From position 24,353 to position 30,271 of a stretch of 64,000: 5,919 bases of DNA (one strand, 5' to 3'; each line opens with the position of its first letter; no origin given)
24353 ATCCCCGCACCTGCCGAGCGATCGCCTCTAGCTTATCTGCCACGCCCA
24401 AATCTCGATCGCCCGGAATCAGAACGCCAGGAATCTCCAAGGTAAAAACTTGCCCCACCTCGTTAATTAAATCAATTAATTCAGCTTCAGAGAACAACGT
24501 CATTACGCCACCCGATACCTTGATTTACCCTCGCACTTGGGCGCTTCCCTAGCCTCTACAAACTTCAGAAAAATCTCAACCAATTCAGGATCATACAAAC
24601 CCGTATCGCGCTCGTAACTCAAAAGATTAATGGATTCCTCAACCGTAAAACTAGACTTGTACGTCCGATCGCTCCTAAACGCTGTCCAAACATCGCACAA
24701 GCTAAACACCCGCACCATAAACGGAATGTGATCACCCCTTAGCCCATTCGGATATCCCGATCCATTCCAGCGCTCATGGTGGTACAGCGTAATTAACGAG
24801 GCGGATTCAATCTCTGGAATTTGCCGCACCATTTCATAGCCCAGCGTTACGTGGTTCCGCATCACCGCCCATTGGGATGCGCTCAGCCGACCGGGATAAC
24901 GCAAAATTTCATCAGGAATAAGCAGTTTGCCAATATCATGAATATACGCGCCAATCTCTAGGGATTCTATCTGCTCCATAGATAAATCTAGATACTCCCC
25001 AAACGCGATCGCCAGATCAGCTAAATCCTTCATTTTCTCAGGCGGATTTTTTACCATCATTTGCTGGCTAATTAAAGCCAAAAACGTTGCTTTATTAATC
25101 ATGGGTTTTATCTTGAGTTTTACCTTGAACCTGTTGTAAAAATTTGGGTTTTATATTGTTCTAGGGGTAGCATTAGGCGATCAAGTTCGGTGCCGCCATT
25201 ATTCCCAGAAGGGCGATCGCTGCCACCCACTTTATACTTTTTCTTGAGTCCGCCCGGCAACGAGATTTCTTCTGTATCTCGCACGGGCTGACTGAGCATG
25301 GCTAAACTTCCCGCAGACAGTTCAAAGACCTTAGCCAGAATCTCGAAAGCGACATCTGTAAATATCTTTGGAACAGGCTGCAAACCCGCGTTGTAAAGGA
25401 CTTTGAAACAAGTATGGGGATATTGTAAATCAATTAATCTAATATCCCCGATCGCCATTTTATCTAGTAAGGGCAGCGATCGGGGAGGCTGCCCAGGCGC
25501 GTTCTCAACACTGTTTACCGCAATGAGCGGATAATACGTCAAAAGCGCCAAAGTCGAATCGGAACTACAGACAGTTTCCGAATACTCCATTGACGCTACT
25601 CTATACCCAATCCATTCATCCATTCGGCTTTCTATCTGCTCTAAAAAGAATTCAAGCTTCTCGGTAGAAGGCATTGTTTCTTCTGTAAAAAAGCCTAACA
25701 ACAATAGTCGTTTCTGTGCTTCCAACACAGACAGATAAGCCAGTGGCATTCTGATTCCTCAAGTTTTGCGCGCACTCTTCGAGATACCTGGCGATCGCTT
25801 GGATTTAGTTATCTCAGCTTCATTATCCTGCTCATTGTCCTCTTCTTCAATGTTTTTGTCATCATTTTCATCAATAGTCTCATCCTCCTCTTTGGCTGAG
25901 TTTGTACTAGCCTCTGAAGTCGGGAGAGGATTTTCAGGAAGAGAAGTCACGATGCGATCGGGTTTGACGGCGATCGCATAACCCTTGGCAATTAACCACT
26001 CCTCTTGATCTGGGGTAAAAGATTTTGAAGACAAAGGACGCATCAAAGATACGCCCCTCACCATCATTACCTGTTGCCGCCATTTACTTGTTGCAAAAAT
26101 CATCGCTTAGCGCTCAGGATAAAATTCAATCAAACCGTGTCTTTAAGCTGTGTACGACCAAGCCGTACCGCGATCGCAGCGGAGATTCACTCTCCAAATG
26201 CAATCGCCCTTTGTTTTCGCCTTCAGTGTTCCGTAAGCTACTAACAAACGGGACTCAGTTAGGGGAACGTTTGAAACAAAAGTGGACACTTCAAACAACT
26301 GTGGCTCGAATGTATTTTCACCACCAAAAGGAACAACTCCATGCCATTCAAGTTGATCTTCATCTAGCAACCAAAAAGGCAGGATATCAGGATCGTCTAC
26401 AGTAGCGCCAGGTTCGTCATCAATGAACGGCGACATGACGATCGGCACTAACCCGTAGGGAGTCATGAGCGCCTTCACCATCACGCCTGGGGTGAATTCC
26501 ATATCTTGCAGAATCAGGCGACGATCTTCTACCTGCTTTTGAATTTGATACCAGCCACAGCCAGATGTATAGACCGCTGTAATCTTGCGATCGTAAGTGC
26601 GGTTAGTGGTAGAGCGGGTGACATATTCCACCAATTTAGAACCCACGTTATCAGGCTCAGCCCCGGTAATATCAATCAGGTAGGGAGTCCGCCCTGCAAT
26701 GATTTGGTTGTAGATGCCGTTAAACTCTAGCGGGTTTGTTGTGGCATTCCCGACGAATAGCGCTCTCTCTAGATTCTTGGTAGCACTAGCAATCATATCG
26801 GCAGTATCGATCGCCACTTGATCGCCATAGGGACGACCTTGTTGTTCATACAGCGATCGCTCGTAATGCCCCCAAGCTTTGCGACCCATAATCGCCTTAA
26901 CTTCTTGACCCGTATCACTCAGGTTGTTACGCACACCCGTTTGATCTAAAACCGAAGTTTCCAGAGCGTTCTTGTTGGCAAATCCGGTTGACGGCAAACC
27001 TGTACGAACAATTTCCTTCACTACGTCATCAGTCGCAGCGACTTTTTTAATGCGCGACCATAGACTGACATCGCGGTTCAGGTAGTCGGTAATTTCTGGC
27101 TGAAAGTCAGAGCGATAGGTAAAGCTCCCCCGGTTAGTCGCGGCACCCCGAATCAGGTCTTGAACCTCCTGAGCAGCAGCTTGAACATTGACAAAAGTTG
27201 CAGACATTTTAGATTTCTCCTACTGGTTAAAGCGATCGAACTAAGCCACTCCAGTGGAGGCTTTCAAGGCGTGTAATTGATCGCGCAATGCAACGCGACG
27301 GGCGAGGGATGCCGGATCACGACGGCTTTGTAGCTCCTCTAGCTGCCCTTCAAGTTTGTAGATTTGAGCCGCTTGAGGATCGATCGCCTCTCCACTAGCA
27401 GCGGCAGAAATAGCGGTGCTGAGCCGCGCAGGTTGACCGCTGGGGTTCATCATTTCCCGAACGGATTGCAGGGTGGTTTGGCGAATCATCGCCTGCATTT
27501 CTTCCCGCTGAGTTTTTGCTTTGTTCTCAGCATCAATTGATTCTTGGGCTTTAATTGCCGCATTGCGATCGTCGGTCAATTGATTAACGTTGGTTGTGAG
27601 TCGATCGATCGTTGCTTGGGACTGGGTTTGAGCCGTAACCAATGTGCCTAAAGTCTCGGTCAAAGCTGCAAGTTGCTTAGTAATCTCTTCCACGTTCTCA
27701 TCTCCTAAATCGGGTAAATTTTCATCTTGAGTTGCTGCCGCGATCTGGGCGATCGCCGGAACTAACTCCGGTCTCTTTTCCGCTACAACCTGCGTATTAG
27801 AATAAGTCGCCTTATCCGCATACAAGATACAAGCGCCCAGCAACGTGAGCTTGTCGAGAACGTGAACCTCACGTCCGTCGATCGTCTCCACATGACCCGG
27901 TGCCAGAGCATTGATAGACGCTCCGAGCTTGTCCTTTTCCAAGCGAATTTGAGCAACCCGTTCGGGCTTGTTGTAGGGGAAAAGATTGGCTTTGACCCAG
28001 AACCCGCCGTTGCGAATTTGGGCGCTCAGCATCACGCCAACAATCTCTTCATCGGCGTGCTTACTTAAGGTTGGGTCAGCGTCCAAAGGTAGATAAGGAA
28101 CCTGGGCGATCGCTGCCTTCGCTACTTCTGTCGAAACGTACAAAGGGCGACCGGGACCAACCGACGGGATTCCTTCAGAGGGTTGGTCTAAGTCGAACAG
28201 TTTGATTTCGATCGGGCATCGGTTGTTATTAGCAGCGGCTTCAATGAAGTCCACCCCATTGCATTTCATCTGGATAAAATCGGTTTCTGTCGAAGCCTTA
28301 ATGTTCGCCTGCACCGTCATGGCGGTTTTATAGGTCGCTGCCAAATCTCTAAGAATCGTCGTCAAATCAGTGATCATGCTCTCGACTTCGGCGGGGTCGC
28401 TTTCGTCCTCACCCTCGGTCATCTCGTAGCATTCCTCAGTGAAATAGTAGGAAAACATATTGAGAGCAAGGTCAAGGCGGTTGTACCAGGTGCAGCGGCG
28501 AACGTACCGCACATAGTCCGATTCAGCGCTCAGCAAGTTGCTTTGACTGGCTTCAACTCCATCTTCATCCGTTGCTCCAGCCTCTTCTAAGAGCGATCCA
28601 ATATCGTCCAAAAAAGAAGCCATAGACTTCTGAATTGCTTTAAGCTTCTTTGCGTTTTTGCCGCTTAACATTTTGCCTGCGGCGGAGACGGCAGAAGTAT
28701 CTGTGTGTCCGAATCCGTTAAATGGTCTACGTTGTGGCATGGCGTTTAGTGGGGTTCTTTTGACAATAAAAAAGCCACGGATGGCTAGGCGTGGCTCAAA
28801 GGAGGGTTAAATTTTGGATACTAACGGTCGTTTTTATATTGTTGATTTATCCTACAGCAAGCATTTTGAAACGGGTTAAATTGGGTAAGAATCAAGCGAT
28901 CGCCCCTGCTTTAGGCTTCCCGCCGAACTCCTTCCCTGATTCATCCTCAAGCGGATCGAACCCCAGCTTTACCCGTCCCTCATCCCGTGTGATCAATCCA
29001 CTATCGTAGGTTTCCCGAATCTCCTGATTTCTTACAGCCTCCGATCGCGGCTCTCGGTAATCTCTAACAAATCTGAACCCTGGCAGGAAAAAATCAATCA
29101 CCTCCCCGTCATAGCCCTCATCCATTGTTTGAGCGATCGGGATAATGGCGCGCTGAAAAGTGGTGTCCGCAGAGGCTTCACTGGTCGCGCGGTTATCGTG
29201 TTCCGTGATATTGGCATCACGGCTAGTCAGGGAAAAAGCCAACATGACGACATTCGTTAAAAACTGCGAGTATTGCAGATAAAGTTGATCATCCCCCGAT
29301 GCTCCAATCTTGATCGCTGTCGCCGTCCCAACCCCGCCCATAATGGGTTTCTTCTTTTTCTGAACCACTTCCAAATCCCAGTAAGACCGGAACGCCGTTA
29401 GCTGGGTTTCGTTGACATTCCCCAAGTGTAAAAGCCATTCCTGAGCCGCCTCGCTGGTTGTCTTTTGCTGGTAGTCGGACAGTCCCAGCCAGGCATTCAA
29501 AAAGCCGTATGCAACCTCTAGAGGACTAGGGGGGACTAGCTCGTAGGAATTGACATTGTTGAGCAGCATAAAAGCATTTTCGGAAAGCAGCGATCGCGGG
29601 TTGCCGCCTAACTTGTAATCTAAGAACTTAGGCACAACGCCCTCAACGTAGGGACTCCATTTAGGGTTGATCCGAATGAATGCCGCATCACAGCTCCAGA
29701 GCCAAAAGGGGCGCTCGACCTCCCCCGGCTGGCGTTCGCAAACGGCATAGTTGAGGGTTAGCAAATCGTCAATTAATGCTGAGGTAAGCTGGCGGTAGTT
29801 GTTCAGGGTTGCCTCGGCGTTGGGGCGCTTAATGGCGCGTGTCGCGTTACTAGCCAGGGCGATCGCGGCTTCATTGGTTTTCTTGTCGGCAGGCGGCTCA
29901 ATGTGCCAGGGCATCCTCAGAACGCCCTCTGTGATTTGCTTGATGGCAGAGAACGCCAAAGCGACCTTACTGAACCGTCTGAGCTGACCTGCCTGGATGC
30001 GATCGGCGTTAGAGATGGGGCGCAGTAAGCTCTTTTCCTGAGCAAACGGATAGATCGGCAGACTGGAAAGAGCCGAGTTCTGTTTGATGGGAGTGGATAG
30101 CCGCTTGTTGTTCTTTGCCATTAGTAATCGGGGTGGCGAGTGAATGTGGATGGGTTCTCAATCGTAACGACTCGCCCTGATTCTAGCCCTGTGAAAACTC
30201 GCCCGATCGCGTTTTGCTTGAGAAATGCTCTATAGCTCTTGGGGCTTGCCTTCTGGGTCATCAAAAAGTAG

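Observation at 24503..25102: Stand-alone, partly degenerate HD-GYP protein wired into the head-neck operon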

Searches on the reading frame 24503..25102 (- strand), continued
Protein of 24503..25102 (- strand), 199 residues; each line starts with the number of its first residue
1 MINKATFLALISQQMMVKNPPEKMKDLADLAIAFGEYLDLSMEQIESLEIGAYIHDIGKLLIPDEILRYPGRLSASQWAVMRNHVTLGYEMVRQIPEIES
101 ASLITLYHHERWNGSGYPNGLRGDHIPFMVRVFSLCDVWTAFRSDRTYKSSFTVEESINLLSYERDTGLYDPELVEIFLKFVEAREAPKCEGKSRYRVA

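Call 57: find_encoding_contigs(protein=P0150, flank=10000, max_places=5)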
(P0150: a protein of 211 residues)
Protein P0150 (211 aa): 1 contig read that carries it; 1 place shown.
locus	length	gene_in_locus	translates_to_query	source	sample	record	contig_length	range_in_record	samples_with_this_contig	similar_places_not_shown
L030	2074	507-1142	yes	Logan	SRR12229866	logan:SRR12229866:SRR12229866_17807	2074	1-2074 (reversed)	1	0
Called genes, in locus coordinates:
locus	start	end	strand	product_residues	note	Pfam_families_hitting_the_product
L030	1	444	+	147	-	?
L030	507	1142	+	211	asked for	PF13487:HD_5, PF01966:HD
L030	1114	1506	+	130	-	-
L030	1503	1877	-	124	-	-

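Call 61: find_related_loci(query=A5, collection=metagenome_contigs, flank=6000)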
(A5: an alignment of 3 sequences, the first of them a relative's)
Query A5 (199 aa) in metagenome_contigs; peptide patterns used: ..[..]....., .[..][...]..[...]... (x = any residue, [..] = any of these).
148 stretches matched a pattern, but none encodes a relative of the query by tblastn (E <= 1e-3).

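Call 62: find_related_loci(query=A5, collection=viral_contigs, flank=6000)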
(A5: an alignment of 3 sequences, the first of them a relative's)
Query A5 (199 aa) in viral_contigs; peptide patterns used: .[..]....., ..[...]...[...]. (x = any residue, [..] = any of these).
23 stretches matched a pattern; 1 encode a relative of the query (tblastn E <= 1e-3); 1 distinct loci.
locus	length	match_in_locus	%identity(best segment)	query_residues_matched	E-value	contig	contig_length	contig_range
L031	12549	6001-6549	37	1-182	3e-41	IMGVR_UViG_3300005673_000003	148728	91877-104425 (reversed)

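Call 80: find_homologous_proteins(query=A7, max_evalue=1e-20)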
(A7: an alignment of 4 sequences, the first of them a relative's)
Query A7 (4 sequences) (199 aa, profile of the alignment): 1181 proteins with E <= 1e-20 among 8000 candidates; the best 120 are listed.
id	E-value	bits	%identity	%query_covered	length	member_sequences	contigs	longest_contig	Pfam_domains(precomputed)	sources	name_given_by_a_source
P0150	3.6e-96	338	41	94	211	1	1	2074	PF13487.13,PF01966.29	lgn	-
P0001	3.7e-94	332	100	100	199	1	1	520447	PF13487.13,PF01966.29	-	-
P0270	2.4e-93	329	37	91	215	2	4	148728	PF13487.13,PF01966.29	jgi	jgi:HD-GYP domain-containing protein (c-di-GMP phosphodiesterase class II)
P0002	2.2e-86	306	50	87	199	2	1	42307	PF13487.13,PF01966.29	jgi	jgi:putative two-component system response regulator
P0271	1.2e-82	294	38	91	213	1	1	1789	PF13487.13,PF01966.29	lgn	-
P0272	6.0e-76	272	44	93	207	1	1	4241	PF13487.13,PF01966.29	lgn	-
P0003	3.7e-44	169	40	87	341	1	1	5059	PF13487.13,PF01966.29,PF00072.31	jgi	jgi:putative two-component system response regulator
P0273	1.0e-43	167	41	80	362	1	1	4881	PF13487.13,PF01966.29,PF00072.31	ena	-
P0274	4.8e-43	165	42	80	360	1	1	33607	PF13487.13,PF01966.29,PF00072.31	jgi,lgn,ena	-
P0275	5.9e-42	161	42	80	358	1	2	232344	PF13487.13,PF01966.29,PF00072.31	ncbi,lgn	-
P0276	2.7e-41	159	41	86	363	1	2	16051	PF13487.13,PF01966.29,PF00072.31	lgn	-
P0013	4.1e-41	159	42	80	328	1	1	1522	PF13487.13,PF01966.29,PF00072.31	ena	-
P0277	5.7e-41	158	43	78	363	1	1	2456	PF13487.13,PF01966.29,PF00072.31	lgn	-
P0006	2.0e-40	156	44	73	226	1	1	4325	PF13487.13,PF01966.29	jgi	jgi:putative two-component system response regulator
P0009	1.1e-39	154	38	81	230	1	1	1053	PF13487.13,PF01966.29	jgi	jgi:HD-GYP domain-containing protein (c-di-GMP phosphodiesterase class II)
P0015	8.2e-37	145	38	85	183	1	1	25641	PF13487.13,PF01966.29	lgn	-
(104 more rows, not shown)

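Call 81: find_encoding_contigs(protein=P0272, flank=5000, max_places=3)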
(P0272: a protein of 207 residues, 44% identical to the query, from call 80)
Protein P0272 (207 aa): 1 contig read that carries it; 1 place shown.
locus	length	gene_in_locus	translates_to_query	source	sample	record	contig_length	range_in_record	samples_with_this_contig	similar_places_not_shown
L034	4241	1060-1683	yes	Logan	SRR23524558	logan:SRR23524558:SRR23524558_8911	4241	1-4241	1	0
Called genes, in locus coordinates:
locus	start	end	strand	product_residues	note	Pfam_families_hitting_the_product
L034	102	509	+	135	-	-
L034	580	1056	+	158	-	-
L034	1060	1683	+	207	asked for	PF13487:HD_5, PF01966:HD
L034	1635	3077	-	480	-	-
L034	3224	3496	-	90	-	-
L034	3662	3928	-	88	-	-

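Call 82: find_encoding_contigs(protein=P0271, flank=5000, max_places=3)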
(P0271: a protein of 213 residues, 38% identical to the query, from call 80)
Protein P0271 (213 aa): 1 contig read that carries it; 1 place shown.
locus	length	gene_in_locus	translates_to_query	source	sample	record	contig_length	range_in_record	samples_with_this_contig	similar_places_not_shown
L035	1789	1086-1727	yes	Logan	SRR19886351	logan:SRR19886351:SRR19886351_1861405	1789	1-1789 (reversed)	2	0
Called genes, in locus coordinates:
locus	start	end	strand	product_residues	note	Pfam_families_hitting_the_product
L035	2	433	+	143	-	?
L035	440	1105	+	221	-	-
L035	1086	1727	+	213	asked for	PF13487:HD_5, PF01966:HD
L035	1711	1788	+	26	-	?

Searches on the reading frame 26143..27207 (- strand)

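Call 3: search_protein_families(library=pfam, proteins=[window:26143-27207:-], max_evalue=0.01)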
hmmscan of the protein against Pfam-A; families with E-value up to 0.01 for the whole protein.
window:26143-27207:- (354 aa): 1 family
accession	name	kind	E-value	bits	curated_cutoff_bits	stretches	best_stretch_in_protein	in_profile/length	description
PF17236.8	SU10_MCP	-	0.0053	16.7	24.1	0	125-277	97-249/292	SU10 major capsid protein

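Call 4: search_protein_families(library=phrogs, proteins=[window:26143-27207:-], max_evalue=0.01)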
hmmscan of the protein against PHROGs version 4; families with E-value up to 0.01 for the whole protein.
window:26143-27207:- (354 aa): 2 families
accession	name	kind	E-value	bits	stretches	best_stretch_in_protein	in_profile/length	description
phrog_752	-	head and packaging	2.5e-09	37.6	1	127-265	133-274/475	major head protein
phrog_212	-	head and packaging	0.00036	21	1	91-231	68-203/301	major head protein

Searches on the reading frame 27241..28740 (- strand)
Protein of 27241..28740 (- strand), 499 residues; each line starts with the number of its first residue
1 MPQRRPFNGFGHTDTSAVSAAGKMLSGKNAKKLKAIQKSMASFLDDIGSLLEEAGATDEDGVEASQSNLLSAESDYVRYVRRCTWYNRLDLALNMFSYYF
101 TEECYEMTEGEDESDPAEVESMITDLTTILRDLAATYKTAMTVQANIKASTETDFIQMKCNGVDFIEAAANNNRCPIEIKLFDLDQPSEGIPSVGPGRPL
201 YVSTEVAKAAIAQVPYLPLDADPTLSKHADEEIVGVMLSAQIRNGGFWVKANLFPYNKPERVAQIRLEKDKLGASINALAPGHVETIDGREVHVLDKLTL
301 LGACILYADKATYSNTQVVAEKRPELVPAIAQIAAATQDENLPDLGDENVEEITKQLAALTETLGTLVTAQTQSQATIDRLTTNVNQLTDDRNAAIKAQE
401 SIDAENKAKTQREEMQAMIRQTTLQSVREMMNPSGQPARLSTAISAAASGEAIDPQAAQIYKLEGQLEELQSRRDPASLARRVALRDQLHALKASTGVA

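Call 3: search_protein_families(library=pfam, proteins=[window:27241-28740:-], max_evalue=0.01)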
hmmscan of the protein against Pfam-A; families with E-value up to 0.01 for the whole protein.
window:27241-28740:- (499 aa): 1 family
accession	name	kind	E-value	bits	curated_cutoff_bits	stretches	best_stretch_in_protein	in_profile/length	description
PF20428.3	Sey1_3HB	-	0.0024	17.2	24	1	307-433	18-138/419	Sey1 three-helix bundle domain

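Call 4: search_protein_families(library=phrogs, proteins=[window:27241-28740:-], max_evalue=0.01)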
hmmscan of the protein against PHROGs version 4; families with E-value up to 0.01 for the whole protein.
window:27241-28740:- (499 aa): 1 family
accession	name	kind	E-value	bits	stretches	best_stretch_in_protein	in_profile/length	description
phrog_6631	-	unknown function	0.0032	18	1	337-418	57-137/251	-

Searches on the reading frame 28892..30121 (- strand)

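Call 3: search_protein_families(library=pfam, proteins=[window:28892-30121:-], max_evalue=0.01)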
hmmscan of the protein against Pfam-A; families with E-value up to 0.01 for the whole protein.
window:28892-30121:- (409 aa): 2 families
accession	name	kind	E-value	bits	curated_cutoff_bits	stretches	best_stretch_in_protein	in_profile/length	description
PF04860.17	Phage_portal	-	4e-13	49.7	39.1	1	56-387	3-321/321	Phage portal protein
PF06074.18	Portal_Mu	-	0.006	16.4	23.9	0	56-130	13-75/336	Portal protein of Mu bacteriophage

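Call 4: search_protein_families(library=phrogs, proteins=[window:28892-30121:-], max_evalue=0.01)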
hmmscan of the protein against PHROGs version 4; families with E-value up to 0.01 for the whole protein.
window:28892-30121:- (409 aa): 3 families
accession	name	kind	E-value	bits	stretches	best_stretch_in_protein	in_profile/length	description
phrog_2662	-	head and packaging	4.5e-18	66.2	1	48-393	62-410/717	portal protein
phrog_12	-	head and packaging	0.00043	20.4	1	55-396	95-422/646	portal protein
phrog_37955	-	head and packaging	0.0061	15.7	1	257-344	346-432/945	portal protein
